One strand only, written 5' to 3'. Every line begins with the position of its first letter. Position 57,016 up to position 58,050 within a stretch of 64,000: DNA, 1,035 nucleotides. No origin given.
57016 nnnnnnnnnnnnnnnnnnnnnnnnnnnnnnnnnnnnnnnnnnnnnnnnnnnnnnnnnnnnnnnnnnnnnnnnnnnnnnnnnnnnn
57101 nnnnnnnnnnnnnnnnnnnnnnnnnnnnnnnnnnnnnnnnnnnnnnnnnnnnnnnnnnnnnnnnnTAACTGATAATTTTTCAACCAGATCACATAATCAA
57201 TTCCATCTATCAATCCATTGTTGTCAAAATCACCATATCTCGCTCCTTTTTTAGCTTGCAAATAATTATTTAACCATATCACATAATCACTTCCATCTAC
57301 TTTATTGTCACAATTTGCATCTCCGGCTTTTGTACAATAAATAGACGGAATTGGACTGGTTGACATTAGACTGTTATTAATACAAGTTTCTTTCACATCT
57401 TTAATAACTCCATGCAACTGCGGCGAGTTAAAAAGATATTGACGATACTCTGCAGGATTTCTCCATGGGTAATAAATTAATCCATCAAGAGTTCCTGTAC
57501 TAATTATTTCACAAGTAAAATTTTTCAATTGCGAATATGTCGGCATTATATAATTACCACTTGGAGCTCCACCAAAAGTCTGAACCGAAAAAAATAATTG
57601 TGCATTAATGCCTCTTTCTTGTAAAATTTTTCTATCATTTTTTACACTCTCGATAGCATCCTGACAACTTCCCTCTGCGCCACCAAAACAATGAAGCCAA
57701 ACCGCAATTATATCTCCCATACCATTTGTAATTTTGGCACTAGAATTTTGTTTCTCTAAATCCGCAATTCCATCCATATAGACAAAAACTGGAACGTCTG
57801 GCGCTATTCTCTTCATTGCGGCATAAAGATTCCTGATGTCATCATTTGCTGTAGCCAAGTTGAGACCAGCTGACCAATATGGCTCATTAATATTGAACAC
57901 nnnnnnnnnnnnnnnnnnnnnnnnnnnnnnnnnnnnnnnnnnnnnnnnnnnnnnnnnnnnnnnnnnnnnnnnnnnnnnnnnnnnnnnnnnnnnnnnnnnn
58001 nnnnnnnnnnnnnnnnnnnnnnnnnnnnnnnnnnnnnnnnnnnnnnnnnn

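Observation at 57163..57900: Type I dockerin-like module on an N-terminally truncated, nucleophile-lacking paralog of the secreted GH-A-like enzyme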

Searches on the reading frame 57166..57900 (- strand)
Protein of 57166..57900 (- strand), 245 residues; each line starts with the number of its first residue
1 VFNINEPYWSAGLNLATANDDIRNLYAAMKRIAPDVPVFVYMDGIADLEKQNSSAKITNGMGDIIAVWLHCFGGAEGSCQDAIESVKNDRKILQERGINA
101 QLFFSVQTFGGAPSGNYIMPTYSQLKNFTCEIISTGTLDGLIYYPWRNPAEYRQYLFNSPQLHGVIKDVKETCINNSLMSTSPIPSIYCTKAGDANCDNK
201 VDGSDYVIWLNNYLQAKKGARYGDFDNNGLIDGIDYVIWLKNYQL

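Call 4: search_protein_families(library=pfam, proteins=[window:57166-57900:-], max_evalue=1)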
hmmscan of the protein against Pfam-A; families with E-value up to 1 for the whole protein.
window:57166-57900:- (245 aa): 1 family
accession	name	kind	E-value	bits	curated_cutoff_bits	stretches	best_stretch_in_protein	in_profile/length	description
PF00404.24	Dockerin_1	-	0.0022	18.6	22.9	1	192-242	1-54/57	Dockerin type I domain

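Call 7: find_homologous_proteins(query=window:57166-57900:-, max_evalue=0.001)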
Query window:57166-57900:- (245 aa): 3 proteins with E <= 0.001 among 146 candidates.
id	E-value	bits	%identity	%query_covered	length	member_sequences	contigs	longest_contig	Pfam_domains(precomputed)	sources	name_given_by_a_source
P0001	6.7e-167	571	100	100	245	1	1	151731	-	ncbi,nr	ncbi:MAG: hypothetical protein N2558_02195 [Patescibacteria group bacterium]|nr:hypothetical protein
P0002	2.1e-36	144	34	99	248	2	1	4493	-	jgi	-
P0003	8.6e-13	66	59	22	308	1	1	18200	-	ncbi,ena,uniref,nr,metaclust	ncbi:hypothetical protein A2W14_07510 [Candidatus Gottesmanbacteria bacterium RBG_16_37_8]|uniref:Do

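Call 8: search_protein_families(library=ncbifam, proteins=[window:57166-57900:-], max_evalue=1)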
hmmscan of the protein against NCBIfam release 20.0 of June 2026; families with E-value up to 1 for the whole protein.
window:57166-57900:- (245 aa): 1 family
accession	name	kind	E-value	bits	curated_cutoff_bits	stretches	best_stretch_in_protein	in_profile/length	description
NF041540.1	dockerin_GC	domain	0.027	14.9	29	1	192-244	9-64/67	GC-type dockerin domain-anchored protein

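Call 11: find_encoding_contigs(protein=P0002, flank=5000)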
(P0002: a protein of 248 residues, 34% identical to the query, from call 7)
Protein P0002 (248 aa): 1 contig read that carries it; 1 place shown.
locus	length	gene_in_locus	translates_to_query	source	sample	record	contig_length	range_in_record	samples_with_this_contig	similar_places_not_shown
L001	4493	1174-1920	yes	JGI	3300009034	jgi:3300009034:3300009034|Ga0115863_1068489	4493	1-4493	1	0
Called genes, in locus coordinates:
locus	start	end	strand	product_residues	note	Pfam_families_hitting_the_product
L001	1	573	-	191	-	?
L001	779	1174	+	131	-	-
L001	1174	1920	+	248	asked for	-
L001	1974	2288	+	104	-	-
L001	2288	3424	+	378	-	-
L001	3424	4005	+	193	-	-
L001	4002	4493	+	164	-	?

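Call 21: search_protein_families(library=pfam, proteins=[L001:2288-3421:+, L001:3424-4002:+], max_evalue=0.01)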
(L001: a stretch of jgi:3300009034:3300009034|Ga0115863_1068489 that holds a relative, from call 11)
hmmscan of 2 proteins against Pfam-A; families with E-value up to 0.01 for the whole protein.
L001:2288-3421:+ (378 aa): 0 families

L001:3424-4002:+ (193 aa): 0 families

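Call 23: search_protein_families(library=pfam, proteins=[L001:3424-4002:+, L001:4002-4493:+, L001:1974-2285:+, P0003], max_evalue=10)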
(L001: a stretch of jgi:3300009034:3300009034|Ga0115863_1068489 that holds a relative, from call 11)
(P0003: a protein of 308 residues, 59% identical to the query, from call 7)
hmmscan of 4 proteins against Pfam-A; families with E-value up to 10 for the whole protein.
L001:3424-4002:+ (193 aa): 1 family
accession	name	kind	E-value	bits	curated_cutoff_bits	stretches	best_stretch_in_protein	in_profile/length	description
PF00963.24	Cohesin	-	0.024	15.3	24.1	1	55-160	6-113/139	Cohesin domain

L001:4002-4493:+ (164 aa): 0 families

L001:1974-2285:+ (104 aa): 2 families
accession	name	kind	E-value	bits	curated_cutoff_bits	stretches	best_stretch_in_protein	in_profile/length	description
PF00404.24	Dockerin_1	-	0.073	13.7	22.9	1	79-99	33-53/57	Dockerin type I domain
PF00036.39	EF-hand_1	-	0.4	10.8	25.4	1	83-96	10-23/29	EF hand domain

P0003 (308 aa): 1 family
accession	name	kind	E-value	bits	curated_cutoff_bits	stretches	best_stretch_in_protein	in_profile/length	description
PF00404.24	Dockerin_1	-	9.9e-05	22.9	22.9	1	38-83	2-50/57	Dockerin type I domain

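Call 46: find_related_loci(query=A5, collection=genome_contigs, flank=10000)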
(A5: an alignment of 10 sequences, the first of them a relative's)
Query A5 (245 aa) in genome_contigs; peptide patterns used: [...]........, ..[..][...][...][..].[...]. (x = any residue, [..] = any of these).
47 stretches matched a pattern; 17 encode a relative of the query (tblastn E <= 1e-3); 17 distinct loci.
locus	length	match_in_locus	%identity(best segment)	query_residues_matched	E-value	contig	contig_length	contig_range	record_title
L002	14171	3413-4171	35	1-243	2e-38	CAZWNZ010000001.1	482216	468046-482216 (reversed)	MAG TPA_asm: uncultured Gammaproteobacteria bacterium isolate SRP192927_co3_839 genome assembly, contig: NODE_2_length_4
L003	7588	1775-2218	38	5-156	2e-35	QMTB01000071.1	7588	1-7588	MAG: Thermoplasmata archaeon isolate B44_G15 B44_Guay15_scaffold_03385, whole genome shotgun sequence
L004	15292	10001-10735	32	5-243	2e-35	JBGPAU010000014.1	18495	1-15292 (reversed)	MAG: Patescibacteria group bacterium isolate OBJ_0618_130150_121 k141_2139392_length_18495_cov_15.1855, whole genome sho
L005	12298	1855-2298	38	5-156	6e-35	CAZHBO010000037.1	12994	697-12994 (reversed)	MAG TPA_asm: uncultured Thermoplasmatales archaeon isolate binchicken_co256_245 genome assembly, contig: NODE_11847_leng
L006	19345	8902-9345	38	5-156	1e-34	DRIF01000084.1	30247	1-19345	MAG TPA_asm: Thermoplasmatales archaeon isolate HyVt-387 HyVt-387_k295_194180, whole genome shotgun sequence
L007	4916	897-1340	39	5-156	6e-35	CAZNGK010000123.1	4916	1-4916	MAG TPA_asm: uncultured Thermoplasmatales archaeon isolate SRP338002_co1_123 genome assembly, contig: NODE_15846_length_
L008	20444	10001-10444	36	5-156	2e-33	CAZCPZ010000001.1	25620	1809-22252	MAG TPA_asm: uncultured Thermoplasmatales archaeon isolate binchicken_co6_501 genome assembly, contig: NODE_1679_length_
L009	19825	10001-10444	38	5-156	3e-33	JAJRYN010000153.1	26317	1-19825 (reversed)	MAG: archaeon isolate Dive96_bin3.341 k141_5003036, whole genome shotgun sequence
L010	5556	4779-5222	36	5-156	1e-32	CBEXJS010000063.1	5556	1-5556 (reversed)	MAG TPA_asm: uncultured Thermoplasmatales archaeon isolate SRR22064146_binner123_Refined_15 genome assembly, contig: ERZ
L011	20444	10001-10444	36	5-156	2e-32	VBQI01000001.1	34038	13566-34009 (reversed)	MAG: Thermoplasmata archaeon isolate M10_bin2222 scaffold322, whole genome shotgun sequence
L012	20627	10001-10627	31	1-214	2e-29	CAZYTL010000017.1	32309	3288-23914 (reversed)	MAG TPA_asm: uncultured Gammaproteobacteria bacterium isolate SRP323688_co1_138 genome assembly, contig: NODE_2452_lengt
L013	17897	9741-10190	33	5-156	9e-29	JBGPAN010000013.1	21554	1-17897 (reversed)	MAG: Bacteroidota bacterium isolate OBJ_0618_130150_128 k141_5000645_length_21554_cov_9.0000, whole genome shotgun seque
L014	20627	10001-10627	37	35-240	4e-39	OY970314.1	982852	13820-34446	MAG: Candidatus Woesebacteria bacterium isolate MFD01299.bin.c.5 genome assembly, chromosome: 1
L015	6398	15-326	39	52-156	2e-26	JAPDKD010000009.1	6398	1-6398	MAG: archaeon isolate S6B1_HD70 c_000000002525, whole genome shotgun sequence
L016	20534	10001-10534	32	1-173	1e-25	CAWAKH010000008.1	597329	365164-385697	MAG: uncultured Chloroflexia bacterium isolate MFD02416.bin.1.374 genome assembly, contig: contig_30574, whole genome sh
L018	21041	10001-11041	34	1-243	1e-18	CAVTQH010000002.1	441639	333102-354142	MAG: Candidatus Amesbacteria bacterium isolate MFD00709.bin.1.50 genome assembly, contig: contig_32519, whole genome sho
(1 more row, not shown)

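Call 50: search_protein_families(library=pfam, proteins=[L014:10685-12190:+, L004:10734-11939:+, L018:11158-12891:+, L014:8441-10645:+, L004:8612-10741:+], max_evalue=1)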
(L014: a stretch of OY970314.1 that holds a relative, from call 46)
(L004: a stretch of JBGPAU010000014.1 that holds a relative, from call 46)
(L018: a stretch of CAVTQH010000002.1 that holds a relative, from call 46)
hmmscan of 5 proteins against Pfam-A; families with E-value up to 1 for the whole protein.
L014:10685-12190:+ (502 aa): 9 families
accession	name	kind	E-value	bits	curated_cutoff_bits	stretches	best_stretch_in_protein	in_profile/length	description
PF13620.12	CarboxypepD_reg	-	4.8e-11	43.3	32.3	1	418-487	2-74/82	Carboxypeptidase regulatory-like domain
PF16656.11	Pur_ac_phosph_N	-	1.8e-07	32.1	30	1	306-387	8-93/93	Purple acid Phosphatase, N-terminal domain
PF13715.12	CarbopepD_reg_2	-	2.1e-07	31.3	32.2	1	418-492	1-72/88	CarboxypepD_reg-like domain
PF00041.27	fn3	-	1.4e-05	25.7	25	1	301-380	3-78/84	Fibronectin type III domain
PF17210.9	SdrD_B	-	4.4e-05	24.1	29.7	1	430-472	23-66/112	SdrD B-like domain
PF11974.14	bMG3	-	0.0063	16.9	34.9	1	431-462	28-59/103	Bacterial alpha-2-macroglobulin MG3 domain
PF17936.7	Big_6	-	0.0089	16.7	27.6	1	434-463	25-54/83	Bacterial Ig domain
PF25059.1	FN3_DSCAM-DSCAML_C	-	0.027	15.2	39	1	355-389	49-81/89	DSCAM/DSCAML C-terminal Fn3-like domain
PF23194.1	NOMO_5th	-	0.16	12.8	27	1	434-471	21-57/89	NOMO fifth transthyretin-like domain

L004:10734-11939:+ (402 aa): 4 families
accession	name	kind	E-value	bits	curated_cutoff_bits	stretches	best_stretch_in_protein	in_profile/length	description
PF13620.12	CarboxypepD_reg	-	1.7e-12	47.9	32.3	1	318-387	2-72/82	Carboxypeptidase regulatory-like domain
PF13715.12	CarbopepD_reg_2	-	9.9e-08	32.4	32.2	1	318-391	1-71/88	CarboxypepD_reg-like domain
PF17210.9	SdrD_B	-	0.00012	22.7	29.7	1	329-371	22-65/112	SdrD B-like domain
PF07210.18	DUF1416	-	0.18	12.2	23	1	313-370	17-72/97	Protein of unknown function (DUF1416)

L018:11158-12891:+ (578 aa): 5 families
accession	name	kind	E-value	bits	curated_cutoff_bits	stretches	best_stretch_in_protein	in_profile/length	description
PF24517.2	CBM96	-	4e-61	206.1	26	2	429-576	2-163/164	Carbohydrate-binding module family 96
PF00688.24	TGFb_propeptide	-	0.0021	18.2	25.8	0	463-489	105-135/242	TGF-beta propeptide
PF08294.17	TIM21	-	0.16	12.3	24.1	0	272-300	87-115/145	TIM21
PF02511.20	Thy1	-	0.23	11.6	24.8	0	275-293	51-69/191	Thymidylate synthase complementing protein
PF10636.14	hemP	-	0.31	11.4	25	0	361-371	20-30/37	Hemin uptake protein hemP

L014:8441-10645:+ (735 aa): 2 families
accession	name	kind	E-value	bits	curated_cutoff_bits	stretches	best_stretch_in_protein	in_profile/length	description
PF00149.33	Metallophos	-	6.2e-10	40.3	21.5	1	37-238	4-190/191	Calcineurin-like phosphoesterase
PF00404.24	Dockerin_1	-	7.1e-07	29.8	22.9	1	681-727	1-51/57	Dockerin type I domain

L004:8612-10741:+ (710 aa): 3 families
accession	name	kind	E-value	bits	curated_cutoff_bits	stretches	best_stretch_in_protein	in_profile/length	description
PF00149.33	Metallophos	-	2e-12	48.4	21.5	1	34-239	1-190/191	Calcineurin-like phosphoesterase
PF00404.24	Dockerin_1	-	0.0027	18.3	22.9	1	657-703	1-51/57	Dockerin type I domain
PF12850.12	Metallophos_2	-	0.046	14.2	27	1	36-114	3-60/154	Calcineurin-like phosphoesterase superfamily domain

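Call 79: search_protein_families(library=ncbifam, proteins=[L014:10685-12190:+, L002:4164-5594:+], max_evalue=1)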
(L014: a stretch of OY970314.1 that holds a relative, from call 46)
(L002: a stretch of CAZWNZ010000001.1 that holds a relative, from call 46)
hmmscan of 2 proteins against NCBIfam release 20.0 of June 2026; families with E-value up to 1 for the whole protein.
L014:10685-12190:+ (502 aa): 6 families
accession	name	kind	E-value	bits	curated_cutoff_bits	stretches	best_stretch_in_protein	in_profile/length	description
NF052345.1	S_layer_anammox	exception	4.7e-05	20.9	1400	1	257-484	1273-1472/1596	Kustd1514 family S-layer glycoprotein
NF012181.0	MSCRAMM_SdrD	exception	0.006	14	2500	1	431-471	705-746/1379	MSCRAMM family adhesin SdrD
NF058648.1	ECF_sub_HI1622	equivalog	0.019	14.9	100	1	432-471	40-81/180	NikL family nickel/cobalt ECF transporter subunit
TIGR04526.1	predic_Ig_block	subfamily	0.065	12.1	150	1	234-289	75-147/693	putative immunoglobulin-blocking virulence protein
NF000535.3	MSCRAMM_SdrC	exception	0.12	10.3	1700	1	431-472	631-673/963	MSCRAMM family adhesin SdrC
NF033186.1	internalin_K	exception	0.19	10.1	1100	1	185-268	461-544/604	class 1 internalin InlK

L002:4164-5594:+ (477 aa): 1 family
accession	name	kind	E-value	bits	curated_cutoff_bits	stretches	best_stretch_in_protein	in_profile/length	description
TIGR04134.1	lipo_with_rSAM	hypoth_equivalog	0.0016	18.5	39.8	1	388-445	35-99/150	radical SAM-associated putative lipoprotein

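Call 109: list_cluster_members(proteins=[P0001, P0003, P0006, P0002])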
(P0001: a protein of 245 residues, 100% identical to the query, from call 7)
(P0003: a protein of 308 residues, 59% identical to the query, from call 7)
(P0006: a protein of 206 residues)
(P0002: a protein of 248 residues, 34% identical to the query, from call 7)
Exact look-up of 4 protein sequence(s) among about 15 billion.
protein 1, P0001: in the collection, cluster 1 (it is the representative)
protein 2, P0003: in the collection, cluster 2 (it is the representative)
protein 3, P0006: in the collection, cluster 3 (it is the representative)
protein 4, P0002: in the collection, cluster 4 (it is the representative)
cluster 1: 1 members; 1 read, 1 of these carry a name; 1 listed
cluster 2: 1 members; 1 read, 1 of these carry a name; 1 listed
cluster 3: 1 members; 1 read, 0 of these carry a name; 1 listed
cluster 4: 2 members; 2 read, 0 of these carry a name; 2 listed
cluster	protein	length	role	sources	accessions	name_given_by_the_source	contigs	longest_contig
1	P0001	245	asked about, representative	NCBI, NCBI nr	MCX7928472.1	MAG: hypothetical protein N2558_02195 [Patescibacteria group bacterium] | hypothetical protein [Patescibacteria group bacterium]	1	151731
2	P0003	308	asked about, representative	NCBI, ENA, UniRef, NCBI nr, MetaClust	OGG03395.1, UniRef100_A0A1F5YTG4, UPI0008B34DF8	hypothetical protein A2W14_07510 [Candidatus Gottesmanbacteria bacterium RBG_16_37_8] | Dockerin domain-containing protein n=1 Tax=Candidatus Gottesmanbacteria bacterium ... | MAG: hypothetical protein A2W14_07510 [Candidatus Gottesmanbacteria bacterium RBG_16_37_8]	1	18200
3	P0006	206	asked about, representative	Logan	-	-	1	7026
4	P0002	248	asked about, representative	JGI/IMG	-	-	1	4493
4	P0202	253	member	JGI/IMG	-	-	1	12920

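Call 117: search_solved_structures(query=A11, max_evalue=10, show_alignments=1)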
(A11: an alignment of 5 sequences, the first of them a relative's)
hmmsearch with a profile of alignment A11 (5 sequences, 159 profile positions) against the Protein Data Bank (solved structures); distinct sequences matched with E-value up to 10: 3.
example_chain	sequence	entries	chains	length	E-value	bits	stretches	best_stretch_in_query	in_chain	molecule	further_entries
5y42_B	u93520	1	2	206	0.67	13.4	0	111-155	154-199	Seed lectin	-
5y97_B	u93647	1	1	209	0.7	13.4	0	111-155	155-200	Seed lectin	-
4hr6_B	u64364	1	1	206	0.74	13.3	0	111-155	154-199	LECTIN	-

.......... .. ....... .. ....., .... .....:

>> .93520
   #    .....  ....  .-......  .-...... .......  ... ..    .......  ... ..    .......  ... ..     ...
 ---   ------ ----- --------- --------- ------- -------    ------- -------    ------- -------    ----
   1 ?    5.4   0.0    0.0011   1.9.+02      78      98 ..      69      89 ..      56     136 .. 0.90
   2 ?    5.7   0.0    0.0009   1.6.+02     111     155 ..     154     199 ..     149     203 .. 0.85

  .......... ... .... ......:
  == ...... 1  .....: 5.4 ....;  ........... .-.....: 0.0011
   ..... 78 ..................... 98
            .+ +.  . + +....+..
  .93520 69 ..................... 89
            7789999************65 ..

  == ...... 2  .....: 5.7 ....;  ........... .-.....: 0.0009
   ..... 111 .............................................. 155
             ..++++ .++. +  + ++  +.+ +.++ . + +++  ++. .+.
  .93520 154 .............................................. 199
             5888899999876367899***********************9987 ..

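Call 118: search_protein_families(library=pfam, alignment_id=A11, max_evalue=10)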
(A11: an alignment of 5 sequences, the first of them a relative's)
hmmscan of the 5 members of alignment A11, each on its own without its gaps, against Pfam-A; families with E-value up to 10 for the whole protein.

A. member 1, L014:10919-11380:+ (154 aa): 1 family
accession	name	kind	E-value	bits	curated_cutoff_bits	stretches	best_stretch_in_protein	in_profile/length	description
PF00963.24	Cohesin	-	0.066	13.8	24.1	1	33-124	23-115/139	Cohesin domain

B. families by the number of members that match (of 5 scanned): 2 families
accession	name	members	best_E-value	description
PF00963.24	Cohesin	1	0.066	Cohesin domain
PF17736.7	Ig_C17orf99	1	0.077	C17orf99 Ig domain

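Call 129: predict_structure(alignment_id=A7)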
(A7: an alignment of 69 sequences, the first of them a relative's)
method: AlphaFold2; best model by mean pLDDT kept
length: 245 residues; sequences in the alignment: 69
mean_pLDDT: 89.6   pTM: 0.70
mean pLDDT of the five models: 89.6, 89.2, 89.2, 89.1, 86.2
residues with pLDDT >= 90: 177; 70-90: 45; 50-70: 16; < 50: 7
segments of 3 or more residues with pLDDT < 50: 180-186
pLDDT, mean of each block of 10 residues (from residue 1): 79 67 94 97 92 90 97 96 98 97 97 92 98 97 93 94 97 78 53 91 94 80 87 95 87
secondary structure, 60 per line:
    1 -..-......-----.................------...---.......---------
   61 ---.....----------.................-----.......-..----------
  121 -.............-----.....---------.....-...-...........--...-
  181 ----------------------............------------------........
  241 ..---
elements in order: H5-10 H16-32 E39-41 H45-51 E64-68 H79-95 E101-107 H122-134 E140-144 H164-174 H203-214 H233-242
